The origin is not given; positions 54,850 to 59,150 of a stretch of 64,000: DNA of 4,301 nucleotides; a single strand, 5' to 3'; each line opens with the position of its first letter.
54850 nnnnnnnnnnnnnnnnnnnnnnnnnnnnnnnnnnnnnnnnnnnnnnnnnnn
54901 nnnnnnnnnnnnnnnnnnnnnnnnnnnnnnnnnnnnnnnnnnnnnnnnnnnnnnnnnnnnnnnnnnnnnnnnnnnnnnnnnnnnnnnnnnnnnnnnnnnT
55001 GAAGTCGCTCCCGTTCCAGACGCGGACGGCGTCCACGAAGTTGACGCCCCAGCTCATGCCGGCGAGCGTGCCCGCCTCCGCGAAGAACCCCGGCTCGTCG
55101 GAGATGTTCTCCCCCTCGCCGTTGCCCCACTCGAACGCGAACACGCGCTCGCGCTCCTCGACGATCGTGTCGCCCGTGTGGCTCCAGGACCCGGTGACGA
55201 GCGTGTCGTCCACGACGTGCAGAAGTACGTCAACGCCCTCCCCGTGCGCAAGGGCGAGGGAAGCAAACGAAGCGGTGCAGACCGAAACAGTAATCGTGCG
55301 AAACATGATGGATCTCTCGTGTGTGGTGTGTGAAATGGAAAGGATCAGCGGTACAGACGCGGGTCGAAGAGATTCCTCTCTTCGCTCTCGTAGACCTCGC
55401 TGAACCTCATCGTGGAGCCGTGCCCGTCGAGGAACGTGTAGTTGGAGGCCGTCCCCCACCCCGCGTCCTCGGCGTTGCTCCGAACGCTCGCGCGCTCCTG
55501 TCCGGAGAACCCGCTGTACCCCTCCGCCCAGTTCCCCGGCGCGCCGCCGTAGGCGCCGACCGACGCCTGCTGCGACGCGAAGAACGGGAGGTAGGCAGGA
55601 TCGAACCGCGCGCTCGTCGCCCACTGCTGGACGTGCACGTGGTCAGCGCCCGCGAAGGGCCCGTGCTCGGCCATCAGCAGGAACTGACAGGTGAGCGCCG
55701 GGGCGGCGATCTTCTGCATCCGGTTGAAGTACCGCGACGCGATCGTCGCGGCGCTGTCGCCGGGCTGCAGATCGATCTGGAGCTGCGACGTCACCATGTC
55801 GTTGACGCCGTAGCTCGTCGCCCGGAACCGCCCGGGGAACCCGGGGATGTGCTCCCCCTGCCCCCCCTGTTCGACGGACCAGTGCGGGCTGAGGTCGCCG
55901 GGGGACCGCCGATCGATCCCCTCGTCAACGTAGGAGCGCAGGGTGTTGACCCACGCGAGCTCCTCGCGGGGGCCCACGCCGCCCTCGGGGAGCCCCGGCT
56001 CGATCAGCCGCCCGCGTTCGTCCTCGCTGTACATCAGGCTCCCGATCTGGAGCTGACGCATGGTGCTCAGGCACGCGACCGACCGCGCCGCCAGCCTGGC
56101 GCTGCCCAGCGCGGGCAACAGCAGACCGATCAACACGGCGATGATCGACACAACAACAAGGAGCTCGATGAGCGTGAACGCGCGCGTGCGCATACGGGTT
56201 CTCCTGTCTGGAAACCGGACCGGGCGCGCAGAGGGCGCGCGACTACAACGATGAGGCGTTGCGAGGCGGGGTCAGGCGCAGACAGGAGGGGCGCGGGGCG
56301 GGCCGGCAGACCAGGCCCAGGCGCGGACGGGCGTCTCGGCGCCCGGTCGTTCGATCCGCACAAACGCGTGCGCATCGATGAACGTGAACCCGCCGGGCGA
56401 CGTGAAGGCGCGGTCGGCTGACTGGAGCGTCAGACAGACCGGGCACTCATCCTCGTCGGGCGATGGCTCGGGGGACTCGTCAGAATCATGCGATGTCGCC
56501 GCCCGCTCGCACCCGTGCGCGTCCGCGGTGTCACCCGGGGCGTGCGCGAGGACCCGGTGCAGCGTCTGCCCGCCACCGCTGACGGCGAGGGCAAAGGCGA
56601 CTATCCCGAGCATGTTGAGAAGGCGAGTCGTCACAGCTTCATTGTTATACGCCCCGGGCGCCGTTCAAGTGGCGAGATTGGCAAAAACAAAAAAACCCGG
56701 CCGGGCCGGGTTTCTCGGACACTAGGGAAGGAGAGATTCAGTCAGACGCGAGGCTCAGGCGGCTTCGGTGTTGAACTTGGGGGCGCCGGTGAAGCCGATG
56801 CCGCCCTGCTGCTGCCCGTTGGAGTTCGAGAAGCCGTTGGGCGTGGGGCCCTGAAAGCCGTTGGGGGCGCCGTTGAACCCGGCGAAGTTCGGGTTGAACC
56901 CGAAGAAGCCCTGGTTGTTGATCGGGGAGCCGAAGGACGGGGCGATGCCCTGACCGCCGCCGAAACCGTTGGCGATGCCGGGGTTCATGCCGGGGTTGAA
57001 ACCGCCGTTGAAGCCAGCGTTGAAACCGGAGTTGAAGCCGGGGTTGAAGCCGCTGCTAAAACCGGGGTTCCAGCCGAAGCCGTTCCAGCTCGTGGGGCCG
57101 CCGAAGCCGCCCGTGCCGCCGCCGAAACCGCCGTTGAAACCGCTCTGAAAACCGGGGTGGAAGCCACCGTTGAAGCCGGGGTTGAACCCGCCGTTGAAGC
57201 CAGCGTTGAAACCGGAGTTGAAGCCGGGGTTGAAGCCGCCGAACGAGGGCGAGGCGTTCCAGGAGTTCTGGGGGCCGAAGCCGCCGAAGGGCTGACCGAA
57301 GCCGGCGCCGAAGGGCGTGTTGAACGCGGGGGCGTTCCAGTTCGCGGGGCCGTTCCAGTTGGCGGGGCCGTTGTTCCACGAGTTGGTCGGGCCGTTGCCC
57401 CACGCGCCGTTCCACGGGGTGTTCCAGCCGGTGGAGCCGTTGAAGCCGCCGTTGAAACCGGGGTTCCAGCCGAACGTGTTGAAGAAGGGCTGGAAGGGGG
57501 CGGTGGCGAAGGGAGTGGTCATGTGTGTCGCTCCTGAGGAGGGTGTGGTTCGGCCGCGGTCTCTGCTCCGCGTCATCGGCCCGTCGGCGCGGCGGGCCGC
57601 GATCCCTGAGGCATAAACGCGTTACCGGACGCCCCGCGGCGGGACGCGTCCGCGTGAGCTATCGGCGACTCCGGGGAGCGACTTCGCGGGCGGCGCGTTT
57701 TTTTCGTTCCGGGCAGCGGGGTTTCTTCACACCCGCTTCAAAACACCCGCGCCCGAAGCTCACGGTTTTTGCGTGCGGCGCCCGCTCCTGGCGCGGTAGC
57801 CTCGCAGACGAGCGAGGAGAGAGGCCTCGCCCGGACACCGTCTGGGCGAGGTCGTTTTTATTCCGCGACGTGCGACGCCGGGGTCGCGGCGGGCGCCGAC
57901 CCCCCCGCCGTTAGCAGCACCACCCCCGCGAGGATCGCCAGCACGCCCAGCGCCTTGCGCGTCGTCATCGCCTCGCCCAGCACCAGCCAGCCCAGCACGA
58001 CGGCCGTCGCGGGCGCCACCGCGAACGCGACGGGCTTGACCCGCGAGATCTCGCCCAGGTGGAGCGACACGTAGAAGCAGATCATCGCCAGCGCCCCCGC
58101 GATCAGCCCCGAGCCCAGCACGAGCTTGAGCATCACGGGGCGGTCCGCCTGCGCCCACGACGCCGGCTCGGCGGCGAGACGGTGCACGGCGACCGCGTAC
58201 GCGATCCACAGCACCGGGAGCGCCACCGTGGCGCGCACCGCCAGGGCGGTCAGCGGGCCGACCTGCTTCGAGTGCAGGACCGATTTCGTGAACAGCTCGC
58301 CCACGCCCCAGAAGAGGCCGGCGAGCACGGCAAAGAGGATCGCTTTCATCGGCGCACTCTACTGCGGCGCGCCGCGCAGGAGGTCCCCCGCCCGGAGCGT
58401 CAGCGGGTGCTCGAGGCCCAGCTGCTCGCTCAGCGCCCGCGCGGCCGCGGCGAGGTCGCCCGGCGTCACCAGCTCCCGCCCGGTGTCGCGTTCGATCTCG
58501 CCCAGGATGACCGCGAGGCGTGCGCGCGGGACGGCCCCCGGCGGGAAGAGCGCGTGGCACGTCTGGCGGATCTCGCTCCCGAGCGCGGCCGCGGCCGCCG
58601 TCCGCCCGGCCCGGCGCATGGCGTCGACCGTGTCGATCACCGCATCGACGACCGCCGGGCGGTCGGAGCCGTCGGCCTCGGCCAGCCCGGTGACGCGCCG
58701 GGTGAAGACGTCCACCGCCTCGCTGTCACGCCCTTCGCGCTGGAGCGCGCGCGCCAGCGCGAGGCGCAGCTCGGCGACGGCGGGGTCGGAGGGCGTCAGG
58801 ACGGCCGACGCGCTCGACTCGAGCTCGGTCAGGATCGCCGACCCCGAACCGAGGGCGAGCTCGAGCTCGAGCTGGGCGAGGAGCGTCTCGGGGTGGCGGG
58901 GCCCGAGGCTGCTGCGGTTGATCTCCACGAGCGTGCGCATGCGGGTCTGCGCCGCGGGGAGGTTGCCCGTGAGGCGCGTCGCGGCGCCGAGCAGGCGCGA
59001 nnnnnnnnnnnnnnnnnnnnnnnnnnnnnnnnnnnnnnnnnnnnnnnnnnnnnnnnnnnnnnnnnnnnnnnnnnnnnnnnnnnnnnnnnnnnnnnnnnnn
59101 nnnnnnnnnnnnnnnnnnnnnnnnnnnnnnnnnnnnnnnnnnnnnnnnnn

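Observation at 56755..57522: GFN/FG-like repeat protein made almost entirely of Gly, Asn, Phe, Pro and Trp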

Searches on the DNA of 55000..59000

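Call 27: search_rna_families(source=window, start=55000, end=59000, threshold=evalue, max_evalue=1)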
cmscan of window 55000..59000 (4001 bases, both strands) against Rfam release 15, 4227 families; matches with E-value up to 1: 2.
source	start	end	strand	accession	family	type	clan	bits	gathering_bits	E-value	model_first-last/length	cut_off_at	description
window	56683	56767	-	RF01772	rnk_pseudo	Cis-reg; leader;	-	26.4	55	0.17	1-108/108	no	Pseudomonas rnk leader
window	56954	57034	-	RF01668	P10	Gene; sRNA;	-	18.7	37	0.42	1-72/72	no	Pseudomonas sRNA P10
